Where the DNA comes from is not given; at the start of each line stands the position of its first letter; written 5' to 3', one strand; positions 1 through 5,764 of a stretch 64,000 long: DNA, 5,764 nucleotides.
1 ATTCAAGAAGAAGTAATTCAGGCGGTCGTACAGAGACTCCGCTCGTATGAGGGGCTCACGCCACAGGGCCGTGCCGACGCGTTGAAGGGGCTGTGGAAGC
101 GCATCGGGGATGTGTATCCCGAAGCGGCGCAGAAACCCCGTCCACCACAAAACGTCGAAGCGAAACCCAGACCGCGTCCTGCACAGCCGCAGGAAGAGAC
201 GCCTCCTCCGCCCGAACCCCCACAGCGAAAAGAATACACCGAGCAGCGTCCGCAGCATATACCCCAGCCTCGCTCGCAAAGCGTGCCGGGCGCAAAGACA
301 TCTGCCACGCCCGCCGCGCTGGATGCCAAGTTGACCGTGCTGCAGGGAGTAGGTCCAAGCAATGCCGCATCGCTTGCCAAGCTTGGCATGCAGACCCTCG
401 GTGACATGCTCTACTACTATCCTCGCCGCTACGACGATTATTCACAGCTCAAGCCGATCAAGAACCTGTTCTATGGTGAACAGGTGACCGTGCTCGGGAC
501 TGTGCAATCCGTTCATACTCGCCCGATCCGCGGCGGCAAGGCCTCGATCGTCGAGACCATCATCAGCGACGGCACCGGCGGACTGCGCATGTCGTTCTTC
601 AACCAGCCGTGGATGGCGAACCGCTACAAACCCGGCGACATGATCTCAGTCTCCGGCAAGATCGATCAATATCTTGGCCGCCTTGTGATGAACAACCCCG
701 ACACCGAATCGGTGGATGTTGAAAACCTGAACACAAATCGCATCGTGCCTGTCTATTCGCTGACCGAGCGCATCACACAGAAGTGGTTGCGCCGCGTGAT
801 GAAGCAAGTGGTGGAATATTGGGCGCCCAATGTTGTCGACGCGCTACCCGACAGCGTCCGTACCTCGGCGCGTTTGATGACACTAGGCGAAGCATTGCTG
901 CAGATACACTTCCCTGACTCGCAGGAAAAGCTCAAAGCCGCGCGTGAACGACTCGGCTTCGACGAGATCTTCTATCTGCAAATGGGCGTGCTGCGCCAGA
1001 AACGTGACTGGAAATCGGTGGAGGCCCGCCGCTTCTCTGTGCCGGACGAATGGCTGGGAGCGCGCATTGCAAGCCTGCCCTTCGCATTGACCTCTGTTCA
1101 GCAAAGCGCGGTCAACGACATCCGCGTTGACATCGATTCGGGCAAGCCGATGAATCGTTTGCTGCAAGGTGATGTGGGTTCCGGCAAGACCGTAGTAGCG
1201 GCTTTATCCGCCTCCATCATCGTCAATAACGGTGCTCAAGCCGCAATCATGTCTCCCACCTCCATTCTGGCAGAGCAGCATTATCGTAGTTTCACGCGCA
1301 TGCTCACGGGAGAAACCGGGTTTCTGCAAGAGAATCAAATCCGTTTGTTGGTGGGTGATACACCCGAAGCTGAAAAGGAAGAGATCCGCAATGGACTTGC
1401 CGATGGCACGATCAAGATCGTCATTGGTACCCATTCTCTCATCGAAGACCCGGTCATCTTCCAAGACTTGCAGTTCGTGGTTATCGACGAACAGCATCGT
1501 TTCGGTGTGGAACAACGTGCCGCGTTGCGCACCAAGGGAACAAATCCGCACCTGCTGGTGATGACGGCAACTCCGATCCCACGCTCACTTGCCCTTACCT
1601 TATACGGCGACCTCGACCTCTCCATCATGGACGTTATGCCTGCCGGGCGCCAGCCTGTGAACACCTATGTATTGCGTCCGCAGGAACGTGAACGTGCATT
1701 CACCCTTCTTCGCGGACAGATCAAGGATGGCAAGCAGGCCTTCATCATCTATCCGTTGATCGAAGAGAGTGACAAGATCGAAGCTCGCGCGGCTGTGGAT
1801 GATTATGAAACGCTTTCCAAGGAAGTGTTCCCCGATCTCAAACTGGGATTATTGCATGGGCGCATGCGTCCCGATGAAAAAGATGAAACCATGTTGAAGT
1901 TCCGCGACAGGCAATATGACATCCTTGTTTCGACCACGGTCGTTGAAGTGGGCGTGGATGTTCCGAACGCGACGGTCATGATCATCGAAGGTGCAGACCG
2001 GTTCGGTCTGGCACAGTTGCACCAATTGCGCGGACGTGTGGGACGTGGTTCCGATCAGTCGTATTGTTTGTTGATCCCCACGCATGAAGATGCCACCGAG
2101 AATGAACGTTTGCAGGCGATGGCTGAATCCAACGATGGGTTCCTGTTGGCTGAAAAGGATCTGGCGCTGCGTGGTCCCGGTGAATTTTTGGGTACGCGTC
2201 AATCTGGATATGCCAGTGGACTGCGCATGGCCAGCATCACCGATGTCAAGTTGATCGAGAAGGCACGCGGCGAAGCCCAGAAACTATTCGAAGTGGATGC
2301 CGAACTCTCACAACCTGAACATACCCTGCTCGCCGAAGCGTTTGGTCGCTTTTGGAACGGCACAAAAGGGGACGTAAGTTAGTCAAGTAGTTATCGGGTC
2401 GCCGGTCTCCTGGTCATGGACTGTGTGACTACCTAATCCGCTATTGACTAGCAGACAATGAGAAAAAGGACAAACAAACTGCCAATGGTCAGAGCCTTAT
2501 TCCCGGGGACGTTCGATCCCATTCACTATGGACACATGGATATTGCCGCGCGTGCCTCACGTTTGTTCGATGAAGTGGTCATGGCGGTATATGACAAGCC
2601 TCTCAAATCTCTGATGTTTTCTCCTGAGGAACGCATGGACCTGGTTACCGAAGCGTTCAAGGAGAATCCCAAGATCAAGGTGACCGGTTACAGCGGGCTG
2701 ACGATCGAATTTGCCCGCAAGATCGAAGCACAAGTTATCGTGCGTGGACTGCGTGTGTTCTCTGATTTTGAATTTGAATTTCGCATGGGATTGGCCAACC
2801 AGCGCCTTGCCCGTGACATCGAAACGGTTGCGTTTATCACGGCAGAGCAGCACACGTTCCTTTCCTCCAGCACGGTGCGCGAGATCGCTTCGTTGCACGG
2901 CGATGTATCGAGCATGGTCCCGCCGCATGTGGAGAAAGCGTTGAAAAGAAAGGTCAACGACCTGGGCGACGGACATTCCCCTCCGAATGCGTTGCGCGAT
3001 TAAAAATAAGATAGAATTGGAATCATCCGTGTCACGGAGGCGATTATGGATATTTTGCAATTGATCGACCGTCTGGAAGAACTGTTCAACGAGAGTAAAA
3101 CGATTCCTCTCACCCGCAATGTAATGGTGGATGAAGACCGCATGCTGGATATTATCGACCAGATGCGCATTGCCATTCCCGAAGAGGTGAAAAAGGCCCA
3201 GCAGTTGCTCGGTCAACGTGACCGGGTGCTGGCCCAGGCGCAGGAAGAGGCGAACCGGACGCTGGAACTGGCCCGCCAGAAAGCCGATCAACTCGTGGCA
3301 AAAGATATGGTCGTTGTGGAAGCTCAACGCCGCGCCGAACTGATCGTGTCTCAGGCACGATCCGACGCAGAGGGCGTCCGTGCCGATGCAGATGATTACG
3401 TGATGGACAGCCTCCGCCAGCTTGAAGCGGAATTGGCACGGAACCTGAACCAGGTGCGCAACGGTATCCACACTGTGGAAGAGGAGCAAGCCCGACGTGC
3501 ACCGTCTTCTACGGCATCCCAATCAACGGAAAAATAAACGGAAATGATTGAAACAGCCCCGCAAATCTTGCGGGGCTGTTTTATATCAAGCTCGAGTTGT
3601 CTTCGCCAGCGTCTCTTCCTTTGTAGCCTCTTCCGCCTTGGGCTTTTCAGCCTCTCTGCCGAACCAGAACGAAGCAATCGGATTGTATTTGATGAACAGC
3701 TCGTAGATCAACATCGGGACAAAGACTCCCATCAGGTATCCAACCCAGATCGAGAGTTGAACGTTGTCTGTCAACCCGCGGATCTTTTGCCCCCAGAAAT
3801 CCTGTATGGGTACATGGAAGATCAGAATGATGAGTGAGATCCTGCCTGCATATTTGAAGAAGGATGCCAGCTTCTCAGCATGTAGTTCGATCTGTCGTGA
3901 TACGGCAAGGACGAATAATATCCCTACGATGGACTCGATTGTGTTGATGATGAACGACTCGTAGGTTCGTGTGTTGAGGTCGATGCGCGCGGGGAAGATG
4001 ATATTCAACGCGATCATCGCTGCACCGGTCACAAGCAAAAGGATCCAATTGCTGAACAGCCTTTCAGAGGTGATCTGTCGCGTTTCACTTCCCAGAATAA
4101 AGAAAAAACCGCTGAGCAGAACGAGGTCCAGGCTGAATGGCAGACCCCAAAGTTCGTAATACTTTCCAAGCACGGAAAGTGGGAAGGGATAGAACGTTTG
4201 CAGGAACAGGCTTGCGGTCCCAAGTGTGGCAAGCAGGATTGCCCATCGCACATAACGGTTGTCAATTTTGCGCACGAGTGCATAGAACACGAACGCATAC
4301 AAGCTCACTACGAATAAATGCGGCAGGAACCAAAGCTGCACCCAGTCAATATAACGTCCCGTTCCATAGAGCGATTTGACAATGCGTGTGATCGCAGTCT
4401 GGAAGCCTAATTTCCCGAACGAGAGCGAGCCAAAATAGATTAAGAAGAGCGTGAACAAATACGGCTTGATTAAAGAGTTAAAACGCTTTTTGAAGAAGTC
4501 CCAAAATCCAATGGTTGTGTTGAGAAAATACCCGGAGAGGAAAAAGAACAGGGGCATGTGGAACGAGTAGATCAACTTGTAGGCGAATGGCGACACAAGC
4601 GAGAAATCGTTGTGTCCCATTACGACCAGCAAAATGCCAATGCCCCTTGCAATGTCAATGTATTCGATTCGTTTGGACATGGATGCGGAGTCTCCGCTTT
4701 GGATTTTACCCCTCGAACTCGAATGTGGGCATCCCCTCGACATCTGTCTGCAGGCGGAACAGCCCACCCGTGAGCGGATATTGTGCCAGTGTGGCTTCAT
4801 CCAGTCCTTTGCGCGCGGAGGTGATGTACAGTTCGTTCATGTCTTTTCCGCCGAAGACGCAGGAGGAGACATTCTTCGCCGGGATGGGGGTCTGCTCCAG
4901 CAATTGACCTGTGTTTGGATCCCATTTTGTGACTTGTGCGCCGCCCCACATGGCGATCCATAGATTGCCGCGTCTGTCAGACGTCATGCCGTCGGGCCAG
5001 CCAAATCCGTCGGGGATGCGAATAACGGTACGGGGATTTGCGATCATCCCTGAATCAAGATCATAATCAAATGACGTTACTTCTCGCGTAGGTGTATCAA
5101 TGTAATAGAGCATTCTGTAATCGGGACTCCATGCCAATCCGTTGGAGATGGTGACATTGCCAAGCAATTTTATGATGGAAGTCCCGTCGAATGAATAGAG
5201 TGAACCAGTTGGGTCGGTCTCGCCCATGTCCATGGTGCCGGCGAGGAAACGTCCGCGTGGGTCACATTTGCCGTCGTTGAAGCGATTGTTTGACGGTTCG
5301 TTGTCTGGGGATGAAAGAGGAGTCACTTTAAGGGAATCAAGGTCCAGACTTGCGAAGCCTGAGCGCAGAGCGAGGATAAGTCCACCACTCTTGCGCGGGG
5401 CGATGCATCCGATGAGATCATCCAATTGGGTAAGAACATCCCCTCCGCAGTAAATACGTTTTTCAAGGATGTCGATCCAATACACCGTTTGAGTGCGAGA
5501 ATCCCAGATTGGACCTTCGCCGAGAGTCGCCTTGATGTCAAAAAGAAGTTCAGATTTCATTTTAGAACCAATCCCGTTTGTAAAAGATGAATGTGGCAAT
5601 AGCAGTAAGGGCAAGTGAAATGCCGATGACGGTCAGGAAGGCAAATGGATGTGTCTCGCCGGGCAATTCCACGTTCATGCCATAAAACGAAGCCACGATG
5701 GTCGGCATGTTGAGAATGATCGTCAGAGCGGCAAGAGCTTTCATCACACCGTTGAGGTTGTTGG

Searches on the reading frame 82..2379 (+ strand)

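Call 66: search_protein_families(library=pfam, proteins=[window:82-2379:+], max_evalue=0.00001)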
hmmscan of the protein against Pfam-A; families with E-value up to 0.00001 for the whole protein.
window:82-2379:+ (766 aa): 6 families
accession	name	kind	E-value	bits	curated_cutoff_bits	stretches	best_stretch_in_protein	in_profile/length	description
PF17191.10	RecG_wedge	-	2.3e-30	105.8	23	1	87-244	5-159/162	RecG wedge domain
PF00270.35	DEAD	-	2.7e-24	86.2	26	1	337-502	1-163/167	DEAD/DEAH box helicase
PF00271.37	Helicase_C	-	3.4e-21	76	23.5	1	546-655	11-108/110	Helicase conserved C-terminal domain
PF19833.4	RecG_dom3_C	-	9.2e-15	54.9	26.8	1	684-752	2-71/87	ATP-dependent DNA helicase RecG, domain 3, C-terminal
PF04851.21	ResIII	-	1.3e-11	45.1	22.5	1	335-498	3-162/164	Type III restriction enzyme, res subunit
PF01336.31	tRNA_anti-codon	-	2e-06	28.1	27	1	135-207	1-71/75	OB-fold nucleic acid binding domain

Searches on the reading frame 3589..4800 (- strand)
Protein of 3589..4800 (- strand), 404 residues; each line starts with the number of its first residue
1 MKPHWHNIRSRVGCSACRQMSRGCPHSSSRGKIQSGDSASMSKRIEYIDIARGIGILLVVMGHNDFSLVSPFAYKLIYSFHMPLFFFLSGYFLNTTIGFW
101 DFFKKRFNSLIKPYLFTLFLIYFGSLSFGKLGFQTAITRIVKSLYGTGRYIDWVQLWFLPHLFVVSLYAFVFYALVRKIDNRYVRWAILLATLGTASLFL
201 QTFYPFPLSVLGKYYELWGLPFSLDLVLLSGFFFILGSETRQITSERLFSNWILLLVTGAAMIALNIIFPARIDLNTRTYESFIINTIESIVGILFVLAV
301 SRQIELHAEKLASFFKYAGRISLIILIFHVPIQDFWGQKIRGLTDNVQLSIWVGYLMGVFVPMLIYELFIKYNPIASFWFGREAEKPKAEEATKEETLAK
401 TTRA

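Call 66: search_protein_families(library=pfam, proteins=[window:3589-4800:-], max_evalue=0.00001)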
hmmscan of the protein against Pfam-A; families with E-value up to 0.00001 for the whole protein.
window:3589-4800:- (404 aa): 1 family
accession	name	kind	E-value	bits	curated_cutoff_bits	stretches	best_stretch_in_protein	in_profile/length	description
PF01757.29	Acyl_transf_3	-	4.9e-36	124.9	31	1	46-366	2-325/326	Acyltransferase domain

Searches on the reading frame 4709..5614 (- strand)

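Call 66: search_protein_families(library=pfam, proteins=[window:4709-5614:-], max_evalue=0.00001)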
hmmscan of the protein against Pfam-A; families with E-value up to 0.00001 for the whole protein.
window:4709-5614:- (302 aa): 1 family
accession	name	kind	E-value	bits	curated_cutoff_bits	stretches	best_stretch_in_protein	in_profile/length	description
PF08450.18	SGL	-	7e-78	262.1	26.3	1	31-268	1-246/246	SMP-30/Gluconolactonase/LRE-like region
